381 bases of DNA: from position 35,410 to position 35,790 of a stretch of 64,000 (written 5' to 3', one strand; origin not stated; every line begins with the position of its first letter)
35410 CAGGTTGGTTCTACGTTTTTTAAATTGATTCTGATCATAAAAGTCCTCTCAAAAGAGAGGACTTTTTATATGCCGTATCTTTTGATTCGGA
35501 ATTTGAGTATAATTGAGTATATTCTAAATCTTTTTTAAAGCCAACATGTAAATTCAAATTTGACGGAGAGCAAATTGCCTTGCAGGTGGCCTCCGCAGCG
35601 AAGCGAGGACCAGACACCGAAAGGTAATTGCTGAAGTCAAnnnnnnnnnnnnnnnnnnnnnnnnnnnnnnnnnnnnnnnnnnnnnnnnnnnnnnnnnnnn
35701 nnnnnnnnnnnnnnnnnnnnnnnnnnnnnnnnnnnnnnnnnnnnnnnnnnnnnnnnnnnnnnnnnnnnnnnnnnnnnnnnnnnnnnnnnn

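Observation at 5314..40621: Family of ~150-bp TATA-bounded nested-palindromic elements (putative MITE), four copies in 64 kb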

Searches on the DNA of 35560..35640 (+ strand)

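Call 34: search_rna_families(sources=[L121, L131, L023, L030, L105, L136], threshold=gathering)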
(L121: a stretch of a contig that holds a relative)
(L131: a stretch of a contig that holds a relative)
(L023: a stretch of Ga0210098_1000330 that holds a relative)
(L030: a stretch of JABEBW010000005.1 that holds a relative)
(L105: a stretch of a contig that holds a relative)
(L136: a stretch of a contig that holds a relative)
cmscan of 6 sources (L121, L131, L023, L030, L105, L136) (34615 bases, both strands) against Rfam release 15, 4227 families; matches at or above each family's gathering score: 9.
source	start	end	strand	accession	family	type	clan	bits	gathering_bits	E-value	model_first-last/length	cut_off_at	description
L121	952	1024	+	RF00005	tRNA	Gene; tRNA;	CL00001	71.8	29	5.3e-14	1-71/71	no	tRNA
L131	730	802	-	RF00005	tRNA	Gene; tRNA;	CL00001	71.8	29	5.3e-14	1-71/71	no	tRNA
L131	351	423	-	RF00005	tRNA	Gene; tRNA;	CL00001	70.8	29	1e-13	1-71/71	no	tRNA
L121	1370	1442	+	RF00005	tRNA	Gene; tRNA;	CL00001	70.7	29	1.1e-13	1-71/71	no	tRNA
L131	480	552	-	RF00005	tRNA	Gene; tRNA;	CL00001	70.7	29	1.1e-13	1-71/71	no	tRNA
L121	1578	1650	+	RF00005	tRNA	Gene; tRNA;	CL00001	69.3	29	2.7e-13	1-71/71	no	tRNA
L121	1134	1207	+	RF00005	tRNA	Gene; tRNA;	CL00001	68.1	29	5.5e-13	1-71/71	no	tRNA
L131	638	711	-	RF00005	tRNA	Gene; tRNA;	CL00001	68.1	29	5.5e-13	1-71/71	no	tRNA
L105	516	587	+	RF00005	tRNA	Gene; tRNA;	CL00001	65.6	29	2.7e-12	1-71/71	no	tRNA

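Call 46: search_rna_families(source=L121, start=1015, end=1145, threshold=evalue, max_evalue=10)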
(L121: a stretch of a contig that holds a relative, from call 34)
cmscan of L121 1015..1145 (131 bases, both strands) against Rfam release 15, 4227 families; matches with E-value up to 10: 2.
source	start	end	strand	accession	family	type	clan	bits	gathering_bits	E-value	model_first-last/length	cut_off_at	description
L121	1017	1043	+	RF01356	CRISPR-DR28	Gene; CRISPR;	-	12.9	35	8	6-24/24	no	CRISPR RNA direct repeat element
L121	1015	1102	-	RF02238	asX4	Gene; sRNA;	-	6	100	8.6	1-91/309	3'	Xanthomonas sRNA asX4/Xoo4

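Call 72: build_rna_model(alignment_id=A2, structure=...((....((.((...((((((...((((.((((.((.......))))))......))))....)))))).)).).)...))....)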
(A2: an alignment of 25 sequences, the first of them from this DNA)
Model R1 built from alignment A2 (25 sequences, 87 columns); structure: as given.
model positions 83; base pairs 22; branch points 0; effective number of sequences 2.85; information 0.684 bits per position. Calibrated on 0.2 Mb of random sequence (short: E-values are rough).
structure used (alignment columns):
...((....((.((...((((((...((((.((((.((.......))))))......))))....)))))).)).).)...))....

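Call 73: search_with_rna_model(model_id=R1, source=window, filters=off, max_evalue=10, show_alignments=6)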
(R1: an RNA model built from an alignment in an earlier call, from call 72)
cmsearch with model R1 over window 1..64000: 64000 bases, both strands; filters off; matches with E-value up to 10: 14.
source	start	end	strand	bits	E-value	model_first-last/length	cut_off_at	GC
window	5344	5425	-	89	2.2e-21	1-83/83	no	0.55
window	35560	35641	+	86.9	8.1e-21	1-83/83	no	0.54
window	40510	40591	+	86.9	8.1e-21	1-83/83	no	0.54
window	24270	24324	+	11.6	1.1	1-83/83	no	0.45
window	8329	8428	-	11.2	1.5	1-83/83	no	0.37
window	49181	49254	+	11.1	1.6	1-83/83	no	0.43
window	49115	49173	+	10.9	1.8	1-83/83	no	0.51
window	30665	30724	-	10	3.1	1-83/83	no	0.28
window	39827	39879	-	10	3.1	1-83/83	no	0.47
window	1250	1307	+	9.8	3.4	1-83/83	no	0.43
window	32807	32835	+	8.8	6.2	1-83/83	no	0.52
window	47203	47250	+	8.6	7.4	1-83/83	no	0.29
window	10365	10447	+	8.3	8.7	1-83/83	no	0.41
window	47671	47765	+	8.2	9.5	1-83/83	no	0.4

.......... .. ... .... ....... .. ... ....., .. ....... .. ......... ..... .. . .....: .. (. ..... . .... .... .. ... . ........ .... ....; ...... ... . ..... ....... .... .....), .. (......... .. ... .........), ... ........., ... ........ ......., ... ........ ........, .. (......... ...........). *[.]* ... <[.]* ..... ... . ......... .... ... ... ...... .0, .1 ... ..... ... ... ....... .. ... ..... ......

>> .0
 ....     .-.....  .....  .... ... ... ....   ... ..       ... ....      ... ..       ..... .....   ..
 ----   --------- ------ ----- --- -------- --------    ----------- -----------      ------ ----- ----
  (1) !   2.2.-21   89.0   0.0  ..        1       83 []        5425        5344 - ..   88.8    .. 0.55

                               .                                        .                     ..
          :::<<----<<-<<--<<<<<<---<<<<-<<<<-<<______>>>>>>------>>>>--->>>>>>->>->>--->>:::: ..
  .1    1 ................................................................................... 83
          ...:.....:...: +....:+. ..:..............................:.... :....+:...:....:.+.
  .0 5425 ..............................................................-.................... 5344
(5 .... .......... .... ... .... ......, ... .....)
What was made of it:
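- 35560..35641 (+): Core hairpin of copy C. call 73 (86.9 bits)
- Checked: Copy B shares both ends and the subterminal parts, but its core is different and does not match the core covariance model (E > 10, call 73).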
